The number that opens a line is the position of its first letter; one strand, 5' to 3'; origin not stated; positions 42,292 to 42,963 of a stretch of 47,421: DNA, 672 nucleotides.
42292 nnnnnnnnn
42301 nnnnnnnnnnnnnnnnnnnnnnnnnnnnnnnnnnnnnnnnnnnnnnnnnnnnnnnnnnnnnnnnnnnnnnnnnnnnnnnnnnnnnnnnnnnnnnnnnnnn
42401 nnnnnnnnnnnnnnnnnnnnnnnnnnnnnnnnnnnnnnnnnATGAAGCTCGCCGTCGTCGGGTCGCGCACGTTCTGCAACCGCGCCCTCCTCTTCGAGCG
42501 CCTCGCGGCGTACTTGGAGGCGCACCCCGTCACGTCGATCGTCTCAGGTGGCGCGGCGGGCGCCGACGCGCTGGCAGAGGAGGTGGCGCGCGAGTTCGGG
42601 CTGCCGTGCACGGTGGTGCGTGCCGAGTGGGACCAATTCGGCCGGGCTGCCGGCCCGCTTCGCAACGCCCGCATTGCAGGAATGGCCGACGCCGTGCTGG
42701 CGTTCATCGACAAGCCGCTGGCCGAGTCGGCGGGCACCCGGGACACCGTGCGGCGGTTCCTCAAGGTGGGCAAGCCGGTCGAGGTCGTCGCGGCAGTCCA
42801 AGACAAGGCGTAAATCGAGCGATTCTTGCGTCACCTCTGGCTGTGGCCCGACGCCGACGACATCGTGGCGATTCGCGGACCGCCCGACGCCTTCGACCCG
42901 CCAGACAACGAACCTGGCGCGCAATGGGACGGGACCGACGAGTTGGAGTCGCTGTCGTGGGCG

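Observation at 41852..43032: Small SLOG (DprA/DUF2493-like) gene embedded between ~200-bp direct repeats, next to RCC1-like gene remnants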

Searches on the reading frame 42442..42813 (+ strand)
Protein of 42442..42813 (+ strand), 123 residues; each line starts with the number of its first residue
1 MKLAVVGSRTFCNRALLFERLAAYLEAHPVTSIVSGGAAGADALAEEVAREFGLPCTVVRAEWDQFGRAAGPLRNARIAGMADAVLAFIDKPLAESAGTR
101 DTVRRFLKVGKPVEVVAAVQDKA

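Call 6: search_protein_families(library=pfam, proteins=[window:42442-42813:+], max_evalue=0.1)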
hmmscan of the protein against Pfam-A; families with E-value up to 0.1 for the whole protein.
window:42442-42813:+ (123 aa): 5 families
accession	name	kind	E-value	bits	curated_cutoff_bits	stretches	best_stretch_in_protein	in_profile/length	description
PF10686.14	YAcAr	-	1.1e-13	51.2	28.2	1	1-65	1-65/66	YspA, cpYpsA-related SLOG family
PF02481.21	DNA_processg_A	-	9.7e-08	31.9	29.6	1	2-55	46-99/212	DNA recombination-mediator protein A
PF12694.12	cpYpsA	-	0.019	15.1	26.2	0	33-57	1-25/145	Circularly permutated YpsA SLOG family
PF11760.13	CbiG_N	-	0.046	14.1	25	1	28-53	47-72/82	Cobalamin synthesis G N-terminal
PF18834.6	LPD22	-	0.077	13.7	28.6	0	43-90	18-65/97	Large polyvalent protein associated domain 22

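Call 10: find_encoding_contigs(protein=window:42442-42813:+, flank=10000, max_places=10)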
Protein window:42442-42813:+ (123 aa): no gene with exactly this product is on record in the collection.

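Call 16: search_protein_families(library=ncbifam, proteins=[window:42442-42810:+], max_evalue=1)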
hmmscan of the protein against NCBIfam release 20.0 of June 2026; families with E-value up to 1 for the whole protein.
window:42442-42810:+ (123 aa): 3 families
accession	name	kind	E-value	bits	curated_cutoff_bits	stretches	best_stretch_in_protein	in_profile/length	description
TIGR00732.1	dprA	equivalog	0.0001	21.6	191.15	1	2-49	46-93/220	DNA-processing protein DprA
NF009865.0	PRK13328.1-1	equivalog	0.028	13.6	487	1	32-93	50-116/256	type III pantothenate kinase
NF008007.0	PRK10736.1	equivalog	0.13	11.4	495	1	2-50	109-157/374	DNA-protecting protein DprA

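Call 64: search_protein_families(library=padloc, proteins=[window:42442-42810:+], max_evalue=0.01)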
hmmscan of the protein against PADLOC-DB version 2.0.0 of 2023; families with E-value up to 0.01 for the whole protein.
window:42442-42810:+ (123 aa): 2 families
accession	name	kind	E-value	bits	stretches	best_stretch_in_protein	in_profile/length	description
PDLC03961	ShosA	-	3.7e-07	27.7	1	3-54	118-169/303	-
PDLC03927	PsyrA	-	2e-06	25.2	1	2-54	133-185/398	-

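Call 65: search_protein_families(library=phrogs, proteins=[window:42442-42810:+], max_evalue=0.001)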
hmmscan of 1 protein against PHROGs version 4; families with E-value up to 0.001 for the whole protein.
window:42442-42810:+ (123 aa): 5 families
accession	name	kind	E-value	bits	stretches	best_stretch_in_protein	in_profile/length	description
phrog_289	-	other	1.6e-22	81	1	1-122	23-144/500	GTP-binding domain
phrog_30585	-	DNA, RNA and nucleotide metabolism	2.7e-06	26.5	1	3-65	681-743/852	DNA repair protein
phrog_16939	-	unknown function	1e-05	25.9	1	1-91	1-99/330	-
phrog_11222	-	unknown function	0.0004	21.3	1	33-104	197-266/293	-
phrog_768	-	DNA, RNA and nucleotide metabolism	0.00046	20.8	1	2-53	5-56/191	DprA-like DNA recombination-mediator protein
